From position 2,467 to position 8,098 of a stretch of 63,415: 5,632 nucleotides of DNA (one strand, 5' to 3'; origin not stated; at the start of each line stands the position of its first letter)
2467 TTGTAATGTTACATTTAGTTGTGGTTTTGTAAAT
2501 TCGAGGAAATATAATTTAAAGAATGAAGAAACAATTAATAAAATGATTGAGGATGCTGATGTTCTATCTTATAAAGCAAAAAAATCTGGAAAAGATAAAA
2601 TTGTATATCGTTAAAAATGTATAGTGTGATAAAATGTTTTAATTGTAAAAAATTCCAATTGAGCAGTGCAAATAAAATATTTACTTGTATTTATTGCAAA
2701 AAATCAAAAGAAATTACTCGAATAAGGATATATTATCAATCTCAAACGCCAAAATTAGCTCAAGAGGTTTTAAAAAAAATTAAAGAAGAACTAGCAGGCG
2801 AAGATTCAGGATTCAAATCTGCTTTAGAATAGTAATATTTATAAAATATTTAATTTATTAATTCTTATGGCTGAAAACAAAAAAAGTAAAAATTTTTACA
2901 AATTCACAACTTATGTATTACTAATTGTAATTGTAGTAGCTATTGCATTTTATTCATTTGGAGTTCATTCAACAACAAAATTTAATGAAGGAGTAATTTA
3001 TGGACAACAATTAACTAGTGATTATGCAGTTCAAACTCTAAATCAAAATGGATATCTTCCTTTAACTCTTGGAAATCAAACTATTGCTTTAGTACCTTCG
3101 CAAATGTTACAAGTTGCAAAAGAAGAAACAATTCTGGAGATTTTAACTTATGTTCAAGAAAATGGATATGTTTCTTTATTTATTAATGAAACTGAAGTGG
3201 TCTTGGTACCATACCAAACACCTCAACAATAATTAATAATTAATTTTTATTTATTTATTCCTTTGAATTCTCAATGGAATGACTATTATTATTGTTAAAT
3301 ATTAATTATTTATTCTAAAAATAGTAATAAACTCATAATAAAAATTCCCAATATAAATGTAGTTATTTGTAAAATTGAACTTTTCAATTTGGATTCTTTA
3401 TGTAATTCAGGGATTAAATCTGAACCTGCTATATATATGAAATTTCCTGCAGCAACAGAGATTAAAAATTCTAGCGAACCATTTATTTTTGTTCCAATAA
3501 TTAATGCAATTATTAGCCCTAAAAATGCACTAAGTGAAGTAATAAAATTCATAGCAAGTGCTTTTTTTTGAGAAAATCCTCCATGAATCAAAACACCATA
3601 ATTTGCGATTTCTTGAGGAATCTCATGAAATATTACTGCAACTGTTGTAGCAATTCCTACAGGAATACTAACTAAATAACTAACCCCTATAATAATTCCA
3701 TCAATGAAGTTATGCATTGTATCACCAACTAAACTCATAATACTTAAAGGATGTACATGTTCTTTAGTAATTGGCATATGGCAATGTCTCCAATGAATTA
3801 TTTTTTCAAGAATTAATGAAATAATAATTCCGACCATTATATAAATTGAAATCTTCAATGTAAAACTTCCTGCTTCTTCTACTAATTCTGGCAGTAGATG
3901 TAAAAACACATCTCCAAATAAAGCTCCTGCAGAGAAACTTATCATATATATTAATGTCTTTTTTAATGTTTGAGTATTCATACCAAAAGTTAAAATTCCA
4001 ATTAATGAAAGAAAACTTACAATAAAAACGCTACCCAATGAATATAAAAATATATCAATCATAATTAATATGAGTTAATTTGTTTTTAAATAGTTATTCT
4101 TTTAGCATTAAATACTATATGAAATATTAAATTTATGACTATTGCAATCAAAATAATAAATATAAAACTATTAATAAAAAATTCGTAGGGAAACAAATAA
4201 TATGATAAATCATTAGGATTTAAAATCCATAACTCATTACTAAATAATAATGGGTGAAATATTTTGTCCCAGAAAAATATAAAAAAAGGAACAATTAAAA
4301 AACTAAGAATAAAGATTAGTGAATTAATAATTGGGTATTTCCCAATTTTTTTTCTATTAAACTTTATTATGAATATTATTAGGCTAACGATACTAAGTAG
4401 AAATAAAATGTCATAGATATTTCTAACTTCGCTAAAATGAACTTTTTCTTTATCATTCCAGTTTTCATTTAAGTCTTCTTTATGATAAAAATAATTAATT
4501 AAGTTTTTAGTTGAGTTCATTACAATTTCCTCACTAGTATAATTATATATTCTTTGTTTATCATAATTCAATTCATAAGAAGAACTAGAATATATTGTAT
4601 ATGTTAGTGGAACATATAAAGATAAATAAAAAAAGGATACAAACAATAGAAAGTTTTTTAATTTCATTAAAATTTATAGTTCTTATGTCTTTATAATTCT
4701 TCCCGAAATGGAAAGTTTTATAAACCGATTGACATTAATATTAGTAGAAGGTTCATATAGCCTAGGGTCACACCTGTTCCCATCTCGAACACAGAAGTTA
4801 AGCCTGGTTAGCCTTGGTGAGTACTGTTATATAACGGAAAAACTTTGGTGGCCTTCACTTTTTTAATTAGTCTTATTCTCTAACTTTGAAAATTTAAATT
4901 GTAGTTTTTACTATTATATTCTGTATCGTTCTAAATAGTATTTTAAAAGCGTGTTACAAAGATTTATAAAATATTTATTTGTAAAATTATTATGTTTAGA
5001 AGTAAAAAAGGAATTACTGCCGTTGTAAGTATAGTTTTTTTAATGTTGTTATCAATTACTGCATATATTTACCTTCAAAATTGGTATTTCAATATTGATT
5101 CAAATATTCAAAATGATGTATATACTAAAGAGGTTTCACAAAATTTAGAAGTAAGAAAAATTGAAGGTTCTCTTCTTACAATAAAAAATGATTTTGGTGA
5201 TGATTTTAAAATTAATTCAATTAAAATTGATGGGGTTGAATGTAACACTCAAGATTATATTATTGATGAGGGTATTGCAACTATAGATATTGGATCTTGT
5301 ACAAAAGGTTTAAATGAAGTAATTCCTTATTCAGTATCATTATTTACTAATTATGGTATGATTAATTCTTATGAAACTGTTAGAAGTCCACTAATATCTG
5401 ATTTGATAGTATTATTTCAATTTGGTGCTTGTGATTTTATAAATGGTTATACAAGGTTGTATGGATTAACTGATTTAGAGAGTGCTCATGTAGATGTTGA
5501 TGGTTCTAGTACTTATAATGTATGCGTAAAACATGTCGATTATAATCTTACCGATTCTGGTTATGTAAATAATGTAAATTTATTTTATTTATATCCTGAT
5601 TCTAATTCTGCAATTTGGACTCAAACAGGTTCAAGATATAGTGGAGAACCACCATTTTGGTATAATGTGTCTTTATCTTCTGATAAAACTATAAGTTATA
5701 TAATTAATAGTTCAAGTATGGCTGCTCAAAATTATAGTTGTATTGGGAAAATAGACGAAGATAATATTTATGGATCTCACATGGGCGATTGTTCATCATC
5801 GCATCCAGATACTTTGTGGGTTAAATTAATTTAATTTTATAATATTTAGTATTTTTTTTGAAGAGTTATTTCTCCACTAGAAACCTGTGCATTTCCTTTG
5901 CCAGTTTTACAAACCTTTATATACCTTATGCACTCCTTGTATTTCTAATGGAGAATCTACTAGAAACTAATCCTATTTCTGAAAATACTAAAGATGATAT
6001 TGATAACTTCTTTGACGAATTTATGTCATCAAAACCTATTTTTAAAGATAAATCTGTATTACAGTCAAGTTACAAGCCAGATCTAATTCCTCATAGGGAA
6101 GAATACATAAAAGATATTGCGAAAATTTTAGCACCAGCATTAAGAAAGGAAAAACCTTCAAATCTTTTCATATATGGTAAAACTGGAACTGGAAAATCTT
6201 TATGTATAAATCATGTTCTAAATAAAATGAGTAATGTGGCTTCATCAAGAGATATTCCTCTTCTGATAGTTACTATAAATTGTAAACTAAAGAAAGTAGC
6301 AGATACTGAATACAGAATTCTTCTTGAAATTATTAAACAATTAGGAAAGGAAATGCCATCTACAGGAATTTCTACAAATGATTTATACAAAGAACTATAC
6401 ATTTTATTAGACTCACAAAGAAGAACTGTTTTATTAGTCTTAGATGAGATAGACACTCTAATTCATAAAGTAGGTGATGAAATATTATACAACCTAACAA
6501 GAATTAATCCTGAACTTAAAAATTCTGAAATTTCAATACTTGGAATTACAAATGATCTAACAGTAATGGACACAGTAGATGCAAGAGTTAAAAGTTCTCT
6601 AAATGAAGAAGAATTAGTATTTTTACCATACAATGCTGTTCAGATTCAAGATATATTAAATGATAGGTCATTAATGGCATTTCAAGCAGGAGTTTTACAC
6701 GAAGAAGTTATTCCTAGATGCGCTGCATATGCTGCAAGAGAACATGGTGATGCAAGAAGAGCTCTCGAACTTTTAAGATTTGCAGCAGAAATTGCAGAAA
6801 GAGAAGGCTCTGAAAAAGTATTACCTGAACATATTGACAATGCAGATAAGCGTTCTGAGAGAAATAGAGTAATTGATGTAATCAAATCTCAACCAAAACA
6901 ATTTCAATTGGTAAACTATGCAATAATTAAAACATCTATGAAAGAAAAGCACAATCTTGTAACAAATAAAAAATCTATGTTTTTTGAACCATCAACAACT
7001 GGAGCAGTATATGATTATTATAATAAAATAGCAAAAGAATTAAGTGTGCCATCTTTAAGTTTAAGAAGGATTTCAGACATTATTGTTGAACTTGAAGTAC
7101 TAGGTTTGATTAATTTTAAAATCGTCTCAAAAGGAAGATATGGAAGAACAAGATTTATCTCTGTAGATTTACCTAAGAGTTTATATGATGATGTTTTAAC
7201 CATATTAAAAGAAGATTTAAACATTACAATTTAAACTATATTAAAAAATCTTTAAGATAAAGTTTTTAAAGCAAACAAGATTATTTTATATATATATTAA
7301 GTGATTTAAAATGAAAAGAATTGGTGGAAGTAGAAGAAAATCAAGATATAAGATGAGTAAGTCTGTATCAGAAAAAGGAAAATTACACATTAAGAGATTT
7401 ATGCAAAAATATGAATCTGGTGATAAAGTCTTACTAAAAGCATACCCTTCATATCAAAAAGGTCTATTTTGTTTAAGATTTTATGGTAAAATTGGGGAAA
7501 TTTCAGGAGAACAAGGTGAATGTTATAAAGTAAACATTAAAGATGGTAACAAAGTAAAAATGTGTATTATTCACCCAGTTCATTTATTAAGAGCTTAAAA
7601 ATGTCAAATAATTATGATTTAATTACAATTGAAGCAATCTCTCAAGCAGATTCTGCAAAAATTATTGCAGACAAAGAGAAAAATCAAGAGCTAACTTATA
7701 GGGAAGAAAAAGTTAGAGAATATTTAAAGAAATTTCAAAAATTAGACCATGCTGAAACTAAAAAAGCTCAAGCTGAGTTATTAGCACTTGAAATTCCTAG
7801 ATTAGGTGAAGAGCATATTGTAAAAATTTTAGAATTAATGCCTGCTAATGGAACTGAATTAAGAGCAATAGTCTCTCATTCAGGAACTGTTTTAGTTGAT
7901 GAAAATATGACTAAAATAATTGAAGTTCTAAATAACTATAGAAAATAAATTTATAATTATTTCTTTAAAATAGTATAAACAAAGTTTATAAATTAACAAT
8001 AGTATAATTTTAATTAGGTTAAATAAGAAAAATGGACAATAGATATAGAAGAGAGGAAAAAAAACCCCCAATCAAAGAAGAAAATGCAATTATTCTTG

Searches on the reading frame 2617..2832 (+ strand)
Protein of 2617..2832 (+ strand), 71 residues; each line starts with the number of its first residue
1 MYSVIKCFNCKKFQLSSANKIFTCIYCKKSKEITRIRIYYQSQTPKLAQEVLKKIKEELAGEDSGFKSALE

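Call 3: search_protein_families(library=pfam, proteins=[window:2617-2832:+], max_evalue=0.01)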
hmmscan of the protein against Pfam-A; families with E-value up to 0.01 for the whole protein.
window:2617-2832:+ (71 aa): 2 families
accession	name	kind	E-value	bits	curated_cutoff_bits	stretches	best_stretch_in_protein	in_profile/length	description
PF19134.6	DUF5817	-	5.5e-05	23.5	31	1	2-51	1-51/57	Domain of unknown function (DUF5817)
PF15749.10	MRNIP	-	0.00018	22.7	27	1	4-52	1-49/106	MRN-interacting protein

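Call 4: search_protein_families(library=ncbifam, proteins=[window:2617-2832:+], max_evalue=0.01)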
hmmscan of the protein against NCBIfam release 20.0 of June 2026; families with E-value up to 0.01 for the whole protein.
window:2617-2832:+ (71 aa): 0 families

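Call 45: search_protein_families(library=pfam, alignment_id=A2, max_evalue=0.01)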
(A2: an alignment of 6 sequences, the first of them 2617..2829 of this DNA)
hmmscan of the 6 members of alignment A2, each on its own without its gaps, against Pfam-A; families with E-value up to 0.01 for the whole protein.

A. member 1, window:2617-2829:+ (71 aa): 2 families
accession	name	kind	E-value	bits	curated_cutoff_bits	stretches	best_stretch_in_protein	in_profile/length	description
PF19134.6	DUF5817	-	5.5e-05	23.5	31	1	2-51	1-51/57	Domain of unknown function (DUF5817)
PF15749.10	MRNIP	-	0.00018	22.7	27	1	4-52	1-49/106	MRN-interacting protein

B. families by the number of members that match (of 6 scanned): 3 families
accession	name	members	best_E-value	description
PF15749.10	MRNIP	6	0.00018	MRN-interacting protein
PF19134.6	DUF5817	5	3.9e-09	Domain of unknown function (DUF5817)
PF09082.15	DUF1922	1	0.0074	Domain of unknown function (DUF1922)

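Call 46: search_solved_structures(query=A2, max_evalue=1, show_alignments=2)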
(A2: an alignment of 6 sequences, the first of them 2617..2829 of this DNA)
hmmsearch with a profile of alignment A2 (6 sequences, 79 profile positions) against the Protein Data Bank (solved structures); distinct sequences matched with E-value up to 1: 17.
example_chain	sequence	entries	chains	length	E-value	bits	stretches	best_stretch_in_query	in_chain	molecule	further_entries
1gh9_A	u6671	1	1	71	0.021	18.1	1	1-62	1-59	8.3 KDA PROTEIN (GENE MTH1184)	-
9mu7_B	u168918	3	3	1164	0.066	16.5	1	4-42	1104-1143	DNA-directed RNA polymerase II subunit RPB2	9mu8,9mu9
8hkx_S27E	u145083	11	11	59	0.069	16.5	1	6-35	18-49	30S ribosomal protein S27e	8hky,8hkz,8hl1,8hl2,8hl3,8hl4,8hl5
6tmf_Y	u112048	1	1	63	0.23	14.8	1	6-30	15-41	30S ribosomal protein S27e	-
6nyx_G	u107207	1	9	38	0.3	14.4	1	46-70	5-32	Fusion glycoprotein F0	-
4v8m_AW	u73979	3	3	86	0.34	14.2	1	7-30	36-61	40S RIBOSOMAL PROTEIN S27, PUTATIVE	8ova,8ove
7ood_x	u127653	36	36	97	0.38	14.1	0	13-37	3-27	50S ribosomal protein L31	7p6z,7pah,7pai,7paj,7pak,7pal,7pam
9fhl_W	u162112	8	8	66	0.47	13.8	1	7-30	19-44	Small ribosomal subunit protein eS27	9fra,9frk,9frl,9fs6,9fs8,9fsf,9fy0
9o17_AX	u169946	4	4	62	0.48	13.8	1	7-31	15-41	Small ribosomal subunit protein eS27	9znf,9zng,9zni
3zdu_A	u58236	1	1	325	0.49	13.7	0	23-65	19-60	CYCLIN-DEPENDENT KINASE-LIKE 3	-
6nro_D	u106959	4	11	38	0.52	13.7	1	46-66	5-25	Human parainfluenza virus type 3 fusion glycoprotein C-terminal heptad repeat domain | Fusion glycoprotein F0 | synthetic peptide derived from Fusion glycoprote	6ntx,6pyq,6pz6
4v4n_BW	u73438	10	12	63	0.57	13.5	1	6-30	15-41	30S ribosomal protein S27E | 30S ribosomal protein eS27 | Small ribosomal subunit protein eS27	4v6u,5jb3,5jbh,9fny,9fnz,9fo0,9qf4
6sw9_W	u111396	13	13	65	0.6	13.5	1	6-30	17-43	30S ribosomal protein S27e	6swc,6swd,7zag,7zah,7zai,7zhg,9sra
1wev_A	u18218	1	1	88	0.64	13.4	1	9-31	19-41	RIKEN cDNA 1110020M19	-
6vas_B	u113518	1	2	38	0.67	13.3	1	46-66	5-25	Fusion glycoprotein F0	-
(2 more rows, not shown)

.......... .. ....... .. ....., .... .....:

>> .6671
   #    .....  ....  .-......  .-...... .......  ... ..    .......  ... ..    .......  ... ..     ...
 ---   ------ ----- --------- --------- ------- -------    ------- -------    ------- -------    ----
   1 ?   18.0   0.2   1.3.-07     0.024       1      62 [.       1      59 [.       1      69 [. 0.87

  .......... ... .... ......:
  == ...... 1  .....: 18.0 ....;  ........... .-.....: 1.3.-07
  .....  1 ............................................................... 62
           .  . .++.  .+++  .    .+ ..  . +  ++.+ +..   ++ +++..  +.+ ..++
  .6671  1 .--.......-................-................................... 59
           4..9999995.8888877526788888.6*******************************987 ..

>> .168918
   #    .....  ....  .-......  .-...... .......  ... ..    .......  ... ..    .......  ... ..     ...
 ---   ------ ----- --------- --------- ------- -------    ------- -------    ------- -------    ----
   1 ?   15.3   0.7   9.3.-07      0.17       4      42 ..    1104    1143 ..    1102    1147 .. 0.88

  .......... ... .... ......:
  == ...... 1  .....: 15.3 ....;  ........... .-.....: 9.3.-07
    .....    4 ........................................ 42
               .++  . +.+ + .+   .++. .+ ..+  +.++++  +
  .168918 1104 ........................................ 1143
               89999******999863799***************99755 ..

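Call 49: find_related_loci(query=A4, collection=metagenome_contigs, flank=6000)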
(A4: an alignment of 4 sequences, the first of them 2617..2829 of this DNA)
Query A4 (71 aa) in metagenome_contigs; peptide patterns used: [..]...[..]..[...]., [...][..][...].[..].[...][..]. (x = any residue, [..] = any of these).
600 stretches matched a pattern, but none encodes a relative of the query by tblastn (E <= 1e-3).

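Call 63: predict_structure(protein=window:2617-2829:+)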
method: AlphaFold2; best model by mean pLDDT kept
length: 71 residues; sequences in the alignment: 1
mean_pLDDT: 69.9   pTM: 0.49
mean pLDDT of the five models: 69.9, 67.5, 66.6, 65.3, 43.6
residues with pLDDT >= 90: 0; 70-90: 39; 50-70: 29; < 50: 3
segments of 3 or more residues with pLDDT < 50: none
pLDDT, mean of each block of 10 residues (from residue 1): 63 70 76 75 71 74 61 47
secondary structure, 60 per line:
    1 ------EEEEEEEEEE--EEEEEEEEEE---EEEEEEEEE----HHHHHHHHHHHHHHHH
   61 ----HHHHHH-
elements in order: E7-16 E19-28 E32-40 H45-60 H65-70

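Call 68: fold_search(model_id=the predicted structure, library=pdb)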
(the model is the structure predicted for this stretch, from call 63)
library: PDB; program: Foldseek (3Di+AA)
matches with E <= 10: 440; with E <= 0.001: 0
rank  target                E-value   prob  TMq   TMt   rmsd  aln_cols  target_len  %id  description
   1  4mdb                  3.3e-01  0.47  0.39  0.15   7.6        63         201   11  Structure of Mos1 transposase catalytic domain and Raltegravir with Mg (released 2014-01-22)
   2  1q48_MODEL_1_A        5.1e-01  0.44  0.49  0.29   8.9        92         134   10  Solution NMR Structure of The Haemophilus Influenzae Iron-Sulfur Cluster Assembly Protein U (IscU) with Zinc B (released 2003-11-18)
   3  6oze                  6.1e-01  0.21  0.33  0.12   7.8        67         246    7  Crystal structure of the catalytic domain of human Endonuclease V (C140S/C225S/C226A/C228S) (released 2019-09-04)
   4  2oc3                  7.0e-01  0.15  0.27  0.11   6.8        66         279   12  Crystal Structure of the Catalytic Domain of Human Protein Tyrosine Phosphatase non-receptor Type 18 (released 2007-01-30)
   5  4nnd_D                7.0e-01  0.14  0.27  0.10   6.1        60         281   13  Structural basis of PTPN18 fingerprint on distinct HER2 tyrosine phosphorylation sites (released 2014-11-19)
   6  4nnd_A                7.4e-01  0.14  0.27  0.10   6.1        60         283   13  Structural basis of PTPN18 fingerprint on distinct HER2 tyrosine phosphorylation sites (released 2014-11-19)
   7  2f7t                  7.9e-01  0.30  0.39  0.15   7.7        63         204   13  Crystal structure of the catalytic domain of Mos1 mariner transposase (released 2006-03-28)
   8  6ozq_B                8.4e-01  0.21  0.34  0.11   7.6        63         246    5  Crystal structure of Mus musculus (Mm) Endonuclease V (K155M) in complex with a 23mer RNA oligo containing an inosine  (released 2019-09-04)
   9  4nnd_B                8.4e-01  0.13  0.26  0.10   6.1        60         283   13  Structural basis of PTPN18 fingerprint on distinct HER2 tyrosine phosphorylation sites (released 2014-11-19)
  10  6ozo_A                9.0e-01  0.23  0.35  0.12   7.5        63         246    6  Crystal structure of Mus musculus (Mm) Endonuclease V in complex with a 23mer RNA oligo containing an inosine after a  (released 2019-09-04)
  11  8ok9_A                1.2e+00  0.33  0.43  0.08   7.7        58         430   12  Heterodimeric complex of Archaeoglobus fulgidus Argonaute protein Af1318 (AfAgo) with DNA and AfAgo-N protein containi (released 2024-01-24)
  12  2bgg_B                1.2e+00  0.35  0.43  0.09   7.7        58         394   12  The structure of a Piwi protein from Archaeoglobus fulgidus complexed with a 16nt siRNA duplex. (released 2005-03-31)
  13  7u65_G                1.2e+00  0.33  0.42  0.37   7.4        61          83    6  Structure of E. coli dGTPase bound to T7 bacteriophage protein Gp1.2 (released 2022-08-31)
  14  1w9h                  1.2e+00  0.33  0.43  0.08   7.8        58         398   12  The Structure of a Piwi protein from Archaeoglobus fulgidus. (released 2005-01-13)
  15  6t5t_A                1.2e+00  0.30  0.43  0.08   8.1        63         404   13  Crystal structure of Archaeoglobus fulgidus Argonaute protein with cognate DNA oligoduplex 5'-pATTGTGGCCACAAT (released 2020-11-18)
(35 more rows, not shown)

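Call 76: search_protein_families(library=padloc, proteins=[window:2617-2829:+], max_evalue=0.01)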
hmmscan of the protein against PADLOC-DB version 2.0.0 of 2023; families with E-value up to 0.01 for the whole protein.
window:2617-2829:+ (71 aa): 0 families

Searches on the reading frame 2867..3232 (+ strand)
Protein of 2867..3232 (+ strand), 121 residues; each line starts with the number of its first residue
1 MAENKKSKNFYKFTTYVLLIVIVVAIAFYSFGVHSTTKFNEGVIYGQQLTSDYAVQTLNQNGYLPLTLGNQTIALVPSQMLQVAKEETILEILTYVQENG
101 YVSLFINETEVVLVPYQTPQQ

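Call 3: search_protein_families(library=pfam, proteins=[window:2867-3232:+], max_evalue=0.01)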
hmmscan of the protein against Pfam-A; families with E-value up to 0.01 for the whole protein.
window:2867-3232:+ (121 aa): 0 families

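Call 4: search_protein_families(library=ncbifam, proteins=[window:2867-3232:+], max_evalue=0.01)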
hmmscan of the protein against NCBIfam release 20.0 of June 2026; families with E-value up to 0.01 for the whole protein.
window:2867-3232:+ (121 aa): 0 families

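Call 76: search_protein_families(library=padloc, proteins=[window:2867-3232:+], max_evalue=0.01)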
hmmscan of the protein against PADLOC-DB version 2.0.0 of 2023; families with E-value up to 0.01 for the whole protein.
window:2867-3232:+ (121 aa): 0 families

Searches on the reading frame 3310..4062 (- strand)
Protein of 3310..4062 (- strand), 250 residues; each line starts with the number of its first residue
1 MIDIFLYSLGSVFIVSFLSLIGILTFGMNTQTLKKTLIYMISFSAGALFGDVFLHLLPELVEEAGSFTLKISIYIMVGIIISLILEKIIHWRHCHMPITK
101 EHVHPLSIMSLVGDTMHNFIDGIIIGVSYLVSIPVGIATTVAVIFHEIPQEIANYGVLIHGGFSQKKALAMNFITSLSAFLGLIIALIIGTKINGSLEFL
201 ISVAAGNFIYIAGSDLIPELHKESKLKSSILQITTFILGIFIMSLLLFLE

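Call 3: search_protein_families(library=pfam, proteins=[window:3310-4062:-], max_evalue=0.01)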
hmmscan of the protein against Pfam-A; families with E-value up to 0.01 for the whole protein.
window:3310-4062:- (250 aa): 1 family
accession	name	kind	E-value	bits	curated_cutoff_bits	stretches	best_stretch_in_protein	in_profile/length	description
PF02535.28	Zip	-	1.4e-38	133.3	35.1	2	105-246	176-322/323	ZIP Zinc transporter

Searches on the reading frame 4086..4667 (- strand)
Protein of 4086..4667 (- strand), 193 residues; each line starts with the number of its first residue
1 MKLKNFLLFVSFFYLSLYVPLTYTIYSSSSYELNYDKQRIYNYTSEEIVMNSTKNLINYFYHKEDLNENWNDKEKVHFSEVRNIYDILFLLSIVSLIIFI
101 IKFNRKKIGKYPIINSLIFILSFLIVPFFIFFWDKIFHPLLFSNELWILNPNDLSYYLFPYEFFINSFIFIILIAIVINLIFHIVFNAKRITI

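Call 3: search_protein_families(library=pfam, proteins=[window:4086-4667:-], max_evalue=0.01)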
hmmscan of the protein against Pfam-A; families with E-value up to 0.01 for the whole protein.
window:4086-4667:- (193 aa): 1 family
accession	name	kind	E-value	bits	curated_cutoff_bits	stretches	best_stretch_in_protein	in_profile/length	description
PF07314.17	Lit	-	6.9e-17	62.5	24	1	7-164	2-176/176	Lipoprotein intramolecular transacylase Lit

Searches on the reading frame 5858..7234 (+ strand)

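Call 3: search_protein_families(library=pfam, proteins=[window:5858-7234:+], max_evalue=0.01)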
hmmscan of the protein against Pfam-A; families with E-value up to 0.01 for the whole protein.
window:5858-7234:+ (458 aa): 17 families
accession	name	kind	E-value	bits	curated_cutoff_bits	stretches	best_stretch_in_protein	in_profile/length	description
PF22703.2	Cdc6_lid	-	5.6e-26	90.7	27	1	264-330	1-67/68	Cdc6 AAA+ ATPase-type lid domain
PF09079.17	Cdc6_C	-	4.3e-18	65.5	25.1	1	340-441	1-91/96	CDC6, C terminal winged helix domain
PF13401.12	AAA_22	-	4.9e-12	46.7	27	1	99-215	4-106/130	AAA domain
PF13191.12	AAA_16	-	6.9e-08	33.6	32.6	1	78-201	3-143/167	AAA ATPase domain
PF05621.17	TniB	-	2.2e-07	30.9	22.4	1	91-239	26-171/189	Bacterial TniB protein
PF00931.28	NB-ARC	-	1.8e-06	27.8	23.5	1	89-198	7-109/248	NB-ARC domain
PF22606.2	Cdc6-ORC-like_ATPase_lid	-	2e-05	24.8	27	1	258-316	1-59/60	Cdc6/ORC-like, ATPase lid domain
PF00004.35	AAA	-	2.6e-05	25.1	21.2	1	104-244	2-118/131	ATPase family associated with various cellular activities (AAA)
PF01637.24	ATPase_2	-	0.0002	21.7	33.2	1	80-212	4-134/225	ATPase domain predominantly from Archaea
PF24883.2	NPHP3_N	-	0.00052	20.7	24.8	1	98-181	20-98/164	Nephrocystin 3, N-terminal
PF00270.35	DEAD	-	0.0014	18.9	26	0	95-123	11-38/167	DEAD/DEAH box helicase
PF19995.5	iSTAND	-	0.0021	18.9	24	1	97-208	23-135/163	inactive STAND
PF12775.13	AAA_7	-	0.0047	16.9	25.8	1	101-127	34-61/181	P-loop containing dynein motor region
PF23758.1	TPR_HPS5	-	0.0056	16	27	0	155-256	88-190/385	HPS5 TPR domain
PF07693.20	KAP_NTPase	-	0.0067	16.2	20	0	80-127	1-47/293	KAP family P-loop domain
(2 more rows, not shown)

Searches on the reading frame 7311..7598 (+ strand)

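Call 74: search_protein_families(library=pfam, proteins=[window:7311-7598:+], max_evalue=0.001)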
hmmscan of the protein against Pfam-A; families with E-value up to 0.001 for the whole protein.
window:7311-7598:+ (95 aa): 1 family
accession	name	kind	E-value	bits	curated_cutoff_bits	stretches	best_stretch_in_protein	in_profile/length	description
PF01157.24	Ribosomal_L21e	-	3.7e-24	84.9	27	1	1-92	1-96/101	Ribosomal protein L21e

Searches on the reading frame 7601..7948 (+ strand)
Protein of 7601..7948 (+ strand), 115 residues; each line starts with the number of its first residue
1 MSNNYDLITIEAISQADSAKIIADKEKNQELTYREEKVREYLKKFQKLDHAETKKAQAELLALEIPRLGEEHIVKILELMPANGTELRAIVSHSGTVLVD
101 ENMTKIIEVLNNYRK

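Call 74: search_protein_families(library=pfam, proteins=[window:7601-7948:+], max_evalue=0.001)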
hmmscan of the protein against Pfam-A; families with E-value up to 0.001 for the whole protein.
window:7601-7948:+ (115 aa): 1 family
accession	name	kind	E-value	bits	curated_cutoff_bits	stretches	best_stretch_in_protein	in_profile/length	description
PF03874.21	RNA_pol_Rpb4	-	1.4e-08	35.4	25.6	1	24-114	28-116/116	RNA polymerase Rpb4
